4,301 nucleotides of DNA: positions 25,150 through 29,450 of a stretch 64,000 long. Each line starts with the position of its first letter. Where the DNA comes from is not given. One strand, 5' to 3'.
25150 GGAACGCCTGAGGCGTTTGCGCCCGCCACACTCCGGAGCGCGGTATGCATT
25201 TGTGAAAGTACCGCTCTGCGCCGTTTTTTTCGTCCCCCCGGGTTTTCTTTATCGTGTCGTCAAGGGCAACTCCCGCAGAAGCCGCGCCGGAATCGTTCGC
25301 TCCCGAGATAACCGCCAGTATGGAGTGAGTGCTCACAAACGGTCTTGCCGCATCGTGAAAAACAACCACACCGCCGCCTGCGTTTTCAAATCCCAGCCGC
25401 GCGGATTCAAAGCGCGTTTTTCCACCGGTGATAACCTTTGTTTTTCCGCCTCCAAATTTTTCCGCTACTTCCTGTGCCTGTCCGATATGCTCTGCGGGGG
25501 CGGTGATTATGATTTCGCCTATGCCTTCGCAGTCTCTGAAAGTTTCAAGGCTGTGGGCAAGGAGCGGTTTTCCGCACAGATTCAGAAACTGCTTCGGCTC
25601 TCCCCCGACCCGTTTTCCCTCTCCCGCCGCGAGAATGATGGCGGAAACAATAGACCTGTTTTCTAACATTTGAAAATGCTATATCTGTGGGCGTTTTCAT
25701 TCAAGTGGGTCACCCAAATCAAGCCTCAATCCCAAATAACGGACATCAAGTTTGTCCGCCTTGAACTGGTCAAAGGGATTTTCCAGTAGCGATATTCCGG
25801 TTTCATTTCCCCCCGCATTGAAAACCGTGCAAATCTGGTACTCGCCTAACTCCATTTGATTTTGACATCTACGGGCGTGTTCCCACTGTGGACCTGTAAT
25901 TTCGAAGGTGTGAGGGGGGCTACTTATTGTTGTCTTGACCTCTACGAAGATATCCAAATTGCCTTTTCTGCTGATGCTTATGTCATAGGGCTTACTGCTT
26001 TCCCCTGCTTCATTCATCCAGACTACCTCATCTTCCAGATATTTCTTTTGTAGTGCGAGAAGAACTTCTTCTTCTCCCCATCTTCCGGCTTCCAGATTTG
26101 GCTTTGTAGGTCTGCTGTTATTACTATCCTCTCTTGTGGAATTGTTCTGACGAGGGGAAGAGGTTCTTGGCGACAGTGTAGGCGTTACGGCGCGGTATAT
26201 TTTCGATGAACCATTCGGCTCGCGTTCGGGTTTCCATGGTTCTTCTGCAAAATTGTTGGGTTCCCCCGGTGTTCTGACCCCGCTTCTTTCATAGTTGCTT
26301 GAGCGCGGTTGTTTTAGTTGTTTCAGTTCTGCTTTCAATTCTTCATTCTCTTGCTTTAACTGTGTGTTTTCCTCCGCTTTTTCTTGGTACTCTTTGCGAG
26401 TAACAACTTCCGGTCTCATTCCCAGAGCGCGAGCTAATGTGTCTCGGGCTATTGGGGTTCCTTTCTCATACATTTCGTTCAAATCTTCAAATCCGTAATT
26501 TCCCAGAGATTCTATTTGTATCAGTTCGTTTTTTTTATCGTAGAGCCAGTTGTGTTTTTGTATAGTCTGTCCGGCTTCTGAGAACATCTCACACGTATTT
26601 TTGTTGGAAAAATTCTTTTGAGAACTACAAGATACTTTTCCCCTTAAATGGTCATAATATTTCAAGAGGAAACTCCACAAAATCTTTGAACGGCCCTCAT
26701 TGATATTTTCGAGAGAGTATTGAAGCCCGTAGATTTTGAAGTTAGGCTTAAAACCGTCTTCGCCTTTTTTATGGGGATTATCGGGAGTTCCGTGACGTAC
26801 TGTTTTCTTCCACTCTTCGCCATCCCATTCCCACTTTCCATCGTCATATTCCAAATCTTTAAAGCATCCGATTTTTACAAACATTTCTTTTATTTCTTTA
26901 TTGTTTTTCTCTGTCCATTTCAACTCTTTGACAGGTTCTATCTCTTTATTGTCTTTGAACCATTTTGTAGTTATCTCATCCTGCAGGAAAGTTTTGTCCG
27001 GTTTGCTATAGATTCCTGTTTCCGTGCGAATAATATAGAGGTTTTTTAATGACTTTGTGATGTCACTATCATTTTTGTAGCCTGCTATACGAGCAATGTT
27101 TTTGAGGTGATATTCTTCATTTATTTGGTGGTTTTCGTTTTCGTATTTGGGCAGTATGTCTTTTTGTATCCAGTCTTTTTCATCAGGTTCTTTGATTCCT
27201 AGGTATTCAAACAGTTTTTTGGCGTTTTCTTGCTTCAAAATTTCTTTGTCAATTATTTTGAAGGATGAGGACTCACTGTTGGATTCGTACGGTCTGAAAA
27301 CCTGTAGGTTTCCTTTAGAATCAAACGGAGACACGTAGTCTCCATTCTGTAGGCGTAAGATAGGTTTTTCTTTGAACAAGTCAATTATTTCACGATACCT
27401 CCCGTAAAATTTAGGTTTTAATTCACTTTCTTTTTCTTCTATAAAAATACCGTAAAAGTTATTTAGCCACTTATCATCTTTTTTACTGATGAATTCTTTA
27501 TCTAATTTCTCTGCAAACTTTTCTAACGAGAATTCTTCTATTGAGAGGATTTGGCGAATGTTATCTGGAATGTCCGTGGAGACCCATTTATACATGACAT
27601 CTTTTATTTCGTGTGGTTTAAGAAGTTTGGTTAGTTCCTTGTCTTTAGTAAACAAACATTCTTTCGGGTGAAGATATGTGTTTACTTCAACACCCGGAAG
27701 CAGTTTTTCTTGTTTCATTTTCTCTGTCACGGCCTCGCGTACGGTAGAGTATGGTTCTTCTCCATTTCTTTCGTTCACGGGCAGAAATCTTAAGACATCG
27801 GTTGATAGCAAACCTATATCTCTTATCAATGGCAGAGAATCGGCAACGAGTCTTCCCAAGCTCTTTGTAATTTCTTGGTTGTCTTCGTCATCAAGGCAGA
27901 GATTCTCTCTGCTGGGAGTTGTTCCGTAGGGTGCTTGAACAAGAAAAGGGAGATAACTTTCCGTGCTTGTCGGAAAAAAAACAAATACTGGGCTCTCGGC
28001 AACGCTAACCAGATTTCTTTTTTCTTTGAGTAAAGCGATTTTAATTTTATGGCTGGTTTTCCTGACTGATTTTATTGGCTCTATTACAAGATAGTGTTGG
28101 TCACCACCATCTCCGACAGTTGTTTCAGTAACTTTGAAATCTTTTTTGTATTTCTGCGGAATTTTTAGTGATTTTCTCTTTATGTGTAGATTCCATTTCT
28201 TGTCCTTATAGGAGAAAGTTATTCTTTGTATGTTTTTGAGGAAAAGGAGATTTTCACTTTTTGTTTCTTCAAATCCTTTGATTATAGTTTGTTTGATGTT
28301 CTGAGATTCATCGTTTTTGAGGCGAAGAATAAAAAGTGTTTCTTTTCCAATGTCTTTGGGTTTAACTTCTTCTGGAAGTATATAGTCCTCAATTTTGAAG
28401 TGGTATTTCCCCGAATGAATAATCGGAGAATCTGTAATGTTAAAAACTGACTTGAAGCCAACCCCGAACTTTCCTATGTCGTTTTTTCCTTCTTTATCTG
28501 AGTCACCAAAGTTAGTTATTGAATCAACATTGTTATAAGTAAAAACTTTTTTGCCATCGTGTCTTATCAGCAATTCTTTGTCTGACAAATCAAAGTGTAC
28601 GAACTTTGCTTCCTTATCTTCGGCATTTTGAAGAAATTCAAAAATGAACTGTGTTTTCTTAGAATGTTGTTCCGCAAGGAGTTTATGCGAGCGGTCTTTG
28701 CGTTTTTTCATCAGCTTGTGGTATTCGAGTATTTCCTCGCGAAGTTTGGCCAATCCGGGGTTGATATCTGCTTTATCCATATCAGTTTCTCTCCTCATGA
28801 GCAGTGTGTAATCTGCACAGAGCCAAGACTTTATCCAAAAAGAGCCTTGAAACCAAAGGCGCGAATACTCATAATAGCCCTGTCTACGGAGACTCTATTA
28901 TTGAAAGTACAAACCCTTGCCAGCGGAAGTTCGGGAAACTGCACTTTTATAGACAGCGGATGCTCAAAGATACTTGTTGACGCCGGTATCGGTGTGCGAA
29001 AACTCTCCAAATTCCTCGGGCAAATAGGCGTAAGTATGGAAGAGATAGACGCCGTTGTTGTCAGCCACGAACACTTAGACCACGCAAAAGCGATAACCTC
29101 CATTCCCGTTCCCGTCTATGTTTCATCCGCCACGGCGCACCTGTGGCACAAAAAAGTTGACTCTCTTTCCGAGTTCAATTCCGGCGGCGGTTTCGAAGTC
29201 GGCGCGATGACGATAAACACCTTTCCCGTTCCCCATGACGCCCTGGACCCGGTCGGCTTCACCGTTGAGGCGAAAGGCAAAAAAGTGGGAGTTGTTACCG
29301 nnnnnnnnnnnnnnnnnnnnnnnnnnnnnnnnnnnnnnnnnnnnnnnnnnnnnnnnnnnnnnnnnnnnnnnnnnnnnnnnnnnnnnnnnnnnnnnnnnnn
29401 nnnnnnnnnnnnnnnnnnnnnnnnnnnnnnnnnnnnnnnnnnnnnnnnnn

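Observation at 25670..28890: AT-rich single-gene islet encoding a 1033-aa sacsin/MORC-type GHKL ATPase fused to a DUF3883 nuclease-like domain: candidate single-protein defense system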

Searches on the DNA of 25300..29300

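Call 103: search_rna_families(source=window, start=25300, end=29300, threshold=evalue, max_evalue=1)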
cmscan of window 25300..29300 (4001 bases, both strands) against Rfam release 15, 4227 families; matches with E-value up to 1: 0.
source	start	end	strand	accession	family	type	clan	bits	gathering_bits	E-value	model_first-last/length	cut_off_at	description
